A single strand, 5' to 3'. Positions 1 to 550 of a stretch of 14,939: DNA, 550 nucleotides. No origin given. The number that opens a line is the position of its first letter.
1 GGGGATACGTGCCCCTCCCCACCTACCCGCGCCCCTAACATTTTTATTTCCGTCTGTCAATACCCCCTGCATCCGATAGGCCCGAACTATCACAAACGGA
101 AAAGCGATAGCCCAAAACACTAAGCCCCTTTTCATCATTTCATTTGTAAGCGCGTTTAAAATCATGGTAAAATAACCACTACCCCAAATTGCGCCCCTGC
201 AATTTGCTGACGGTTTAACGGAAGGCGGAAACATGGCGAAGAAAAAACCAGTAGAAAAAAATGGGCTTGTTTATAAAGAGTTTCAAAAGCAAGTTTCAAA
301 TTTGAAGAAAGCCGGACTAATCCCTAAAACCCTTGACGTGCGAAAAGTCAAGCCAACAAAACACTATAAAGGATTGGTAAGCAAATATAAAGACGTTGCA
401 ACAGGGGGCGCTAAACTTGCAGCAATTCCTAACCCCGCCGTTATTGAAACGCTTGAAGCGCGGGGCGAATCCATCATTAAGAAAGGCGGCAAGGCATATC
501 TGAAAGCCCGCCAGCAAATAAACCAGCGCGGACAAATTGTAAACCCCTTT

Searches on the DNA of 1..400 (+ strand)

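Call 18: search_dna_similar(query=window:1-400:+, collection=phages, mode=distant, max_rows=60)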
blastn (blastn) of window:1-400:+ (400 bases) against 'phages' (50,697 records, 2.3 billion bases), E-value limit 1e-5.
Records with a match: 77; places in all: 99; records where one place covers at least 80% of the query: 29.
Best place of each record, by identity: >=99% 23; 95-99% 44; 90-95% 3; 80-90% 5; 60-80% 2.
By first word of the organism name: Enterobacteria 62; Salmonella 11; Burkholderia 2; Erwinia 1; Pseudomonas 1.
By host as written in the record: Salmonella enterica serovar Typhimurium LT2 - pKJK5 50; - 11; Salmonella enterica subsp. enterica serovar Typhimurium BAA-2828 (MHM112) 11; Burkholderia contaminans 5080 1; Erwinia amylovora KT-1 1; Burkholderia cepacia 1; Pseudomonas putida KT2440 - pKJK5 1; Pseudomonas putida KT2440 1.
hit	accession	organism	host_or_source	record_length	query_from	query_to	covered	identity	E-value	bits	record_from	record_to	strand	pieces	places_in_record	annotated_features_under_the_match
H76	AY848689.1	Enterobacteria phage PRD1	-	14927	1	400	100%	99.8%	0e+0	718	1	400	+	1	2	XIII: terminal protein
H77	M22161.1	Enterobacteria phage PRD1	-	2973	1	400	100%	99.8%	0e+0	718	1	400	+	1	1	terminal protein | promoter region | 5' inverted terminal repeat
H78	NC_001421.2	Enterobacteria phage PRD1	-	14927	1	400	100%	99.8%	0e+0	718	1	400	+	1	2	XIII: terminal protein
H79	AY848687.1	Enterobacteria phage PR5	-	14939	1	400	100%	98.8%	0e+0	700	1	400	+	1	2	XIII: terminal protein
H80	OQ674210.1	Burkholderia phage vB_Bco-CSP1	Burkholderia contaminans 5080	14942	1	400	100%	97.8%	0e+0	682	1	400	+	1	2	terminal protein | repeat_region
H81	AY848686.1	Enterobacteria phage PR4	-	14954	1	400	100%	96.8%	0e+0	662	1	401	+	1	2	XIII: terminal protein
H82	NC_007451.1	Enterobacteria phage PR4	-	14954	1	400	100%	96.8%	0e+0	662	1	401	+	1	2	XIII: terminal protein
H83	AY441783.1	Enterobacteria phage PR772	-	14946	1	400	100%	96.5%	0e+0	657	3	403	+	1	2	terminal protein | 5' terminal repeat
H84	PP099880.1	Erwinia phage RH-42-1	Erwinia amylovora KT-1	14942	1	400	100%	96.5%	0e+0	657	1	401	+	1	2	hypothetical protein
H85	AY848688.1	Enterobacteria phage PR772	-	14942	1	400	100%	96.3%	0e+0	653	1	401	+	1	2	XIII: terminal protein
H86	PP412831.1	Enterobacteria phage PRDemerald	Salmonella enterica serovar Typhimurium ...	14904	10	400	98%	98.5%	0e+0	679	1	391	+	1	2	terminal protein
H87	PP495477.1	Salmonella phage PKJ.Sj.20.1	Salmonella enterica subsp. enterica ...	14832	17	400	96%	96.1%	2e-175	620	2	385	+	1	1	hypothetical protein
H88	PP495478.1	Salmonella phage PKJ.Sj.20.2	Salmonella enterica subsp. enterica ...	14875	30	400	93%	97.3%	5e-177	625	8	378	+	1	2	hypothetical protein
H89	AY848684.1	Enterobacteria phage L17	-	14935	1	400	100%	90.0%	7e-150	535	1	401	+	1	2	XIII: terminal protein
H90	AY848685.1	Enterobacteria phage PR3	-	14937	1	400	100%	90.0%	7e-150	535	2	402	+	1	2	XIII: terminal protein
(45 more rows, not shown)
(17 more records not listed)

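Call 19: get_annotated_region(hit=H77, flank=300)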
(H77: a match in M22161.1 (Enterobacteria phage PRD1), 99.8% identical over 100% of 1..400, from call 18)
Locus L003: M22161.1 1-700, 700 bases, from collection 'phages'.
description: Bacteriophage PRD1 terminal protein (P8), DNA polymerase (P1) genes (complete cds), and lytic enzyme gene, 5' end.
organism: Enterobacteria phage PRD1 (NCBI taxid 10658)
taxonomy: Viruses; Varidnaviria; Bamfordvirae; Preplasmiviricota; Tectiliviricetes; Kalamavirales; Tectiviridae; Alphatectivirus; Alphatectivirus PRD1
host: -; source: -; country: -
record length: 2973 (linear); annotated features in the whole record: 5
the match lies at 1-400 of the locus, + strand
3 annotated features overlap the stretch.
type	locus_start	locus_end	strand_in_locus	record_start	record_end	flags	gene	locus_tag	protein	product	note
repeat_region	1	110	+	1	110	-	-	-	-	-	5' inverted terminal repeat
misc_feature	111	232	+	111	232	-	-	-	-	-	promoter region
CDS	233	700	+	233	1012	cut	-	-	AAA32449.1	-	terminal protein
